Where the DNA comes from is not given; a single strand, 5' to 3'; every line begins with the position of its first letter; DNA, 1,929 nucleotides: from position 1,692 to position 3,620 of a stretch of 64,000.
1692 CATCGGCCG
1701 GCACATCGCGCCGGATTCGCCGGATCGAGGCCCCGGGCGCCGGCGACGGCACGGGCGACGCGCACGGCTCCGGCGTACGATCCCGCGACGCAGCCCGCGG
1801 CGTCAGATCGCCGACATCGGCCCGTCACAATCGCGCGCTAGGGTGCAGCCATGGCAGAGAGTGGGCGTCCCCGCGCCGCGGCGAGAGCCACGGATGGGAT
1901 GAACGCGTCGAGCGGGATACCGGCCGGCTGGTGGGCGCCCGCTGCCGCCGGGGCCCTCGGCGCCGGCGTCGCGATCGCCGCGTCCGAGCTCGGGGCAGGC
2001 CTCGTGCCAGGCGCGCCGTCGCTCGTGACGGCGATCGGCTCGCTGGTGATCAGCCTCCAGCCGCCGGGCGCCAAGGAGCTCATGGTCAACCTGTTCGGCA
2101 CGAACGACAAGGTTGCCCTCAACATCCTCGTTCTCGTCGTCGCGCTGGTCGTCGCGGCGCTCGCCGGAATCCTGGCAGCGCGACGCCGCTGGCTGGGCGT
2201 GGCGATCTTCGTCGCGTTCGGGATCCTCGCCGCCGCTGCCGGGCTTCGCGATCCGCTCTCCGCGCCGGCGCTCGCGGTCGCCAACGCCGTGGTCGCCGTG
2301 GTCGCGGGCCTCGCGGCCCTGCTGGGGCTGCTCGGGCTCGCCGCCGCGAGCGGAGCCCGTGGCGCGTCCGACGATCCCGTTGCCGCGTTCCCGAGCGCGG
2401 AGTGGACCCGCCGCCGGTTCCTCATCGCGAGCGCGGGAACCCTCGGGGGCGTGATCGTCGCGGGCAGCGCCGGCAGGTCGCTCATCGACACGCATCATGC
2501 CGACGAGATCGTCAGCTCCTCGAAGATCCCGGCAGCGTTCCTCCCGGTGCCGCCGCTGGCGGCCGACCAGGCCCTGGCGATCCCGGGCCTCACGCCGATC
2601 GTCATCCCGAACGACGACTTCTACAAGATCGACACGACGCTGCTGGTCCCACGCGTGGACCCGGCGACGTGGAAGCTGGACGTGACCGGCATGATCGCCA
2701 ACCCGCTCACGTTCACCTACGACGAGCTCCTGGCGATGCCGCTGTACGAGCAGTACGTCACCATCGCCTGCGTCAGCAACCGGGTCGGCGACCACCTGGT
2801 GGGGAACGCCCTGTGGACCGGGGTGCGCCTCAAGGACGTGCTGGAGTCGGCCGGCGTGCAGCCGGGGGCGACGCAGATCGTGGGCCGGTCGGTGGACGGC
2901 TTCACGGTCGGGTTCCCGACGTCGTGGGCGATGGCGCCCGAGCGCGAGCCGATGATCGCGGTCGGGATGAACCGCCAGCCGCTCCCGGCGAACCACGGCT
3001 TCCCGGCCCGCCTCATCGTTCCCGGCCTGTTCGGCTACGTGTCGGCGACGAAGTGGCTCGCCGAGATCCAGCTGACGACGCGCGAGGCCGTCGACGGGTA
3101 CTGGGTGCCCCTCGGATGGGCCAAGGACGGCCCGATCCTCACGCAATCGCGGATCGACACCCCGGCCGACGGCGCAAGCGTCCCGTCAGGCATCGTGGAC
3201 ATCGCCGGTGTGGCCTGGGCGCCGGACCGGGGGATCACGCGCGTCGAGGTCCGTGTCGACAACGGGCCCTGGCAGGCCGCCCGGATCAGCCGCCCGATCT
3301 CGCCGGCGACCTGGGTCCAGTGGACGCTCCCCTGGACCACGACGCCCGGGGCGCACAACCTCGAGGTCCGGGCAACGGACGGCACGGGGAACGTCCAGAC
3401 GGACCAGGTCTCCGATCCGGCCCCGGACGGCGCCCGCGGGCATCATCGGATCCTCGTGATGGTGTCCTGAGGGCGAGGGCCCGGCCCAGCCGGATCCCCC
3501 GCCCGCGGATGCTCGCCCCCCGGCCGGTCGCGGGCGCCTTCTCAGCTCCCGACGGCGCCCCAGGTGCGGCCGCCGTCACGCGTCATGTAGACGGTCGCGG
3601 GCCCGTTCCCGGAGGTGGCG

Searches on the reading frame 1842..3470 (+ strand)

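Call 104: search_protein_families(library=pfam, proteins=[window:1842-3470:+], max_evalue=0.0001)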
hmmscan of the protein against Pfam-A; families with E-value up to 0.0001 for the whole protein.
window:1842-3470:+ (542 aa): 3 families
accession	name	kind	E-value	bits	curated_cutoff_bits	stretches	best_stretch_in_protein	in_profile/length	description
PF00174.25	Oxidored_molyb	-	5.7e-44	150.1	24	1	269-421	4-169/169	Oxidoreductase molybdopterin binding domain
PF17957.7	Big_7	-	9.1e-07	29.9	24.1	1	437-509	4-70/70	Bacterial Ig domain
PF03404.22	Mo-co_dimer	-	1.5e-05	25.5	22.7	1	435-521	10-116/138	Mo-co oxidoreductase dimerisation domain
